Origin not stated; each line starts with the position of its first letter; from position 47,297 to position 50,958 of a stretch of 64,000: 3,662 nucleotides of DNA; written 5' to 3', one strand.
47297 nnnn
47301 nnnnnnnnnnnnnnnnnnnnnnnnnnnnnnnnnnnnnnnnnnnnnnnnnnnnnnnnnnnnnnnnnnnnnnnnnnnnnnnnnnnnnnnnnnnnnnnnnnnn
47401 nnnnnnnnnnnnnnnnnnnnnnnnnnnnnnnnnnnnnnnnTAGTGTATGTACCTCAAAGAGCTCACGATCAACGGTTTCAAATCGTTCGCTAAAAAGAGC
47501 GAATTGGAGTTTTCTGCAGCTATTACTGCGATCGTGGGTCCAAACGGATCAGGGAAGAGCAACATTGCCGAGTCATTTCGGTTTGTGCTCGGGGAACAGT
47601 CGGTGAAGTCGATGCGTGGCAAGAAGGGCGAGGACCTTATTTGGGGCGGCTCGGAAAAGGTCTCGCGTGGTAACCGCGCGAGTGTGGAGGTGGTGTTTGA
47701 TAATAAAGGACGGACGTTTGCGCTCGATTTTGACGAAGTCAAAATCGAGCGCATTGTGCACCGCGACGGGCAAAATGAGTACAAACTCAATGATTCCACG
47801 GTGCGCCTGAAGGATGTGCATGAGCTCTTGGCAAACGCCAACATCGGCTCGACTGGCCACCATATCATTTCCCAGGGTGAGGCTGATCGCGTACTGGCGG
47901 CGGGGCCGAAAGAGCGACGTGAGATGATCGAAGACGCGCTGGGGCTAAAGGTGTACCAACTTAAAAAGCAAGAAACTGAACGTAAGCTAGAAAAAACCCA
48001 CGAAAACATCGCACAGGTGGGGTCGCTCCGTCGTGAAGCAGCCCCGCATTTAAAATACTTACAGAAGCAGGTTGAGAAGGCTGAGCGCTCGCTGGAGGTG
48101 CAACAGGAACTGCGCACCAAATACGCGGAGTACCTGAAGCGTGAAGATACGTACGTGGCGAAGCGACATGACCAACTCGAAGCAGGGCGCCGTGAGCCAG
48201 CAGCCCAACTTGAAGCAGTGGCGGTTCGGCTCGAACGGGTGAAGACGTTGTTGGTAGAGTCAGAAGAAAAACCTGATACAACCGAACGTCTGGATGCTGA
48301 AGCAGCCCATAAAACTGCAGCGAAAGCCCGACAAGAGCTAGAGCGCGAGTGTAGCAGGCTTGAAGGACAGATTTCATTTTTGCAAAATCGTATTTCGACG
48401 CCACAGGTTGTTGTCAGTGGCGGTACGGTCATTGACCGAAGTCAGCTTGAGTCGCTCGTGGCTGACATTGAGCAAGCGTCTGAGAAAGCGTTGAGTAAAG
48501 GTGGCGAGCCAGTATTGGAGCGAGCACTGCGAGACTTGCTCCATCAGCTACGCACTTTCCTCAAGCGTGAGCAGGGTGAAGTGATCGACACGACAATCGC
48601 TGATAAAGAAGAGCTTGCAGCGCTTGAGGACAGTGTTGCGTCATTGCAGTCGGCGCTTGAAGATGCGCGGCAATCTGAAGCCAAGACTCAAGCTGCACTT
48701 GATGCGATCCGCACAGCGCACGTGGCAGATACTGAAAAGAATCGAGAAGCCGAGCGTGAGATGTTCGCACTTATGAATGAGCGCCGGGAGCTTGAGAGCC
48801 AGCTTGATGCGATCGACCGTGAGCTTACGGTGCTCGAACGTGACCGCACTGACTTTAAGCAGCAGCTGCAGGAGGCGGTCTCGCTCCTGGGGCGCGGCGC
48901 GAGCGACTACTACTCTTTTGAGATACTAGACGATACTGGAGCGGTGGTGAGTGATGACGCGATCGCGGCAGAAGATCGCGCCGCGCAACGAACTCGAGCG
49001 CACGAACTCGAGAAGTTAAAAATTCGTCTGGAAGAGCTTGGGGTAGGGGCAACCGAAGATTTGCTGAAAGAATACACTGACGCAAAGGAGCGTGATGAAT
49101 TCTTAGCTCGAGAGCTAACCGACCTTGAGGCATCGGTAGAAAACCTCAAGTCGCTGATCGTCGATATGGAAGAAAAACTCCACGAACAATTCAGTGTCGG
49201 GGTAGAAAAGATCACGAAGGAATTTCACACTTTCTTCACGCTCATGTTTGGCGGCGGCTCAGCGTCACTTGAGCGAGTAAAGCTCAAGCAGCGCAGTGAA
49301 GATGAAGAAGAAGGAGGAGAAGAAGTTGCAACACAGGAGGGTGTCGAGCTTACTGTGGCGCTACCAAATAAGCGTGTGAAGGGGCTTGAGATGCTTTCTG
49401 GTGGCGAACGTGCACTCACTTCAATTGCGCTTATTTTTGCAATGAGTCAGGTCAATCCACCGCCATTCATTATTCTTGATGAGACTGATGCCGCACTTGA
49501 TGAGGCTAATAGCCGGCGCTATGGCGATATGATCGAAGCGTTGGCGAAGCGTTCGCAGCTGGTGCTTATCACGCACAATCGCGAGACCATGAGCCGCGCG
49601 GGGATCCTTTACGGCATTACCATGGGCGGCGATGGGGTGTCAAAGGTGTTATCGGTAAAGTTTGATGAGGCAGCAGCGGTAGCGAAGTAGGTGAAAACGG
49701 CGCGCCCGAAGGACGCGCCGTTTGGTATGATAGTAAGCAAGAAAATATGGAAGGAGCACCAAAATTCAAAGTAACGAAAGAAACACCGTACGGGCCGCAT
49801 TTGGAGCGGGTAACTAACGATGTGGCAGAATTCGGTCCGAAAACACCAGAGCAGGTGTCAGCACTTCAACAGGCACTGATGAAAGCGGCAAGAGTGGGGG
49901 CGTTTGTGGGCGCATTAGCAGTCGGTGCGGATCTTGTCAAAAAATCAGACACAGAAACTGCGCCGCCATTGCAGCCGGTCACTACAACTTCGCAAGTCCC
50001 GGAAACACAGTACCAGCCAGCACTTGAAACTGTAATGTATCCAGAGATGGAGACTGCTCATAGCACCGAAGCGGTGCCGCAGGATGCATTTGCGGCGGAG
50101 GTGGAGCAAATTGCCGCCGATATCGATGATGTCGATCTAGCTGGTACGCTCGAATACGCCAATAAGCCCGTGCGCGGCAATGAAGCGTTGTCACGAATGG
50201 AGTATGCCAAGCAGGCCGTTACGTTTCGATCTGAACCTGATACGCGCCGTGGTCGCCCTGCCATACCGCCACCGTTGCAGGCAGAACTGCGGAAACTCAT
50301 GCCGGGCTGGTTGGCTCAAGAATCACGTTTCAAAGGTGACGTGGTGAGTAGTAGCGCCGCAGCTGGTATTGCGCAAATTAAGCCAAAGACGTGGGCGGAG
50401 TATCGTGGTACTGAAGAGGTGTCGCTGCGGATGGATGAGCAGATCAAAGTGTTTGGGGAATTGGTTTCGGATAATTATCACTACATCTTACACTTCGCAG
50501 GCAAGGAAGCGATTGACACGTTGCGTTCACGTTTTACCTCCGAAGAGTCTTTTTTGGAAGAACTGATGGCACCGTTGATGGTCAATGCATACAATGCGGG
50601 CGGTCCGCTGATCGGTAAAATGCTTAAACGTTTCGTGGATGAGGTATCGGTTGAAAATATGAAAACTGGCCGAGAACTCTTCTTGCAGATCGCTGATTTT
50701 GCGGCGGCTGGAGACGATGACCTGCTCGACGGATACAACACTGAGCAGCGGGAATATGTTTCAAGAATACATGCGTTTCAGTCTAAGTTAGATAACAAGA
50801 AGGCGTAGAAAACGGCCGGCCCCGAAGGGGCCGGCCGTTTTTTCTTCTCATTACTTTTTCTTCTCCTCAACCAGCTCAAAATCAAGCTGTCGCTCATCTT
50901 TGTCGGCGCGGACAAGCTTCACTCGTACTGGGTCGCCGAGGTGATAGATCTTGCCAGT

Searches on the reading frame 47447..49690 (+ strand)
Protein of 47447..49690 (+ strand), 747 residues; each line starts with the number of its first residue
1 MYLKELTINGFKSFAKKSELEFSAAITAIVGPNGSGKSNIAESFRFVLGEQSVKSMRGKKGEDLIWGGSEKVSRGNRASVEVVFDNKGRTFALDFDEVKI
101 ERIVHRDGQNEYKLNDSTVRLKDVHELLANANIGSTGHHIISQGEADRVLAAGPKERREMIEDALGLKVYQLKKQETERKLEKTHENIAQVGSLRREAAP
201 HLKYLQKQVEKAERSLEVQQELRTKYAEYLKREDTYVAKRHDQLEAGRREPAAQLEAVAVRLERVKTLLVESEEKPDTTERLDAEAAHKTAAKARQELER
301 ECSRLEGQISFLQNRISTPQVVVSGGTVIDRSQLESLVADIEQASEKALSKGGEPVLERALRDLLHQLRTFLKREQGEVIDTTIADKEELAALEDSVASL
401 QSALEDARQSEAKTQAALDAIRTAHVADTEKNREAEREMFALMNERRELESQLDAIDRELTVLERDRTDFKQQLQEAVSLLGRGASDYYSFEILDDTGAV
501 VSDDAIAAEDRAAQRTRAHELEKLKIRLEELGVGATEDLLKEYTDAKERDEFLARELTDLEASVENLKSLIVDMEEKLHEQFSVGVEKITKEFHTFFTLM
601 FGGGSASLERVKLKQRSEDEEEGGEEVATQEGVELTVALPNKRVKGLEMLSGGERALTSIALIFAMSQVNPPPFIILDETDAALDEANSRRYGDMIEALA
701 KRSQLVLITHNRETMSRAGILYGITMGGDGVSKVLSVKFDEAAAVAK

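Call 57: search_protein_families(library=pfam, proteins=[window:47447-49690:+], max_evalue=0.001)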
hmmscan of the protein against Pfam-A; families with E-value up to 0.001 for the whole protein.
window:47447-49690:+ (747 aa): 5 families
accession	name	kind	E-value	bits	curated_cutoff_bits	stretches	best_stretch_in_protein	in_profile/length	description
PF02463.25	SMC_N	-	2.3e-66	223.8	40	1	2-732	1-219/220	RecF/RecN/SMC N terminal domain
PF13476.12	AAA_23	-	2.5e-19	71.1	27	1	5-217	1-201/201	AAA domain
PF13175.12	AAA_15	-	2.1e-12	47.8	32.1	1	1-258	1-136/374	AAA ATPase domain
PF13304.12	AAA_21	-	3.6e-11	44.1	27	1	26-89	1-83/304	AAA domain, putative AbiEii toxin, Type IV TA system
PF00005.33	ABC_tran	-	2.5e-05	25.3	25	0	25-149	12-117/137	ABC transporter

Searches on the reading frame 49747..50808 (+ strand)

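Call 57: search_protein_families(library=pfam, proteins=[window:49747-50808:+], max_evalue=0.001)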
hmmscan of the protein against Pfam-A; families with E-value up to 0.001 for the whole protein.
window:49747-50808:+ (353 aa): 1 family
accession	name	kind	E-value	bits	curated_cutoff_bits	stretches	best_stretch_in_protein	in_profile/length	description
PF01464.25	SLT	-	4.7e-05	23.4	21.3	1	190-220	22-52/117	Transglycosylase SLT domain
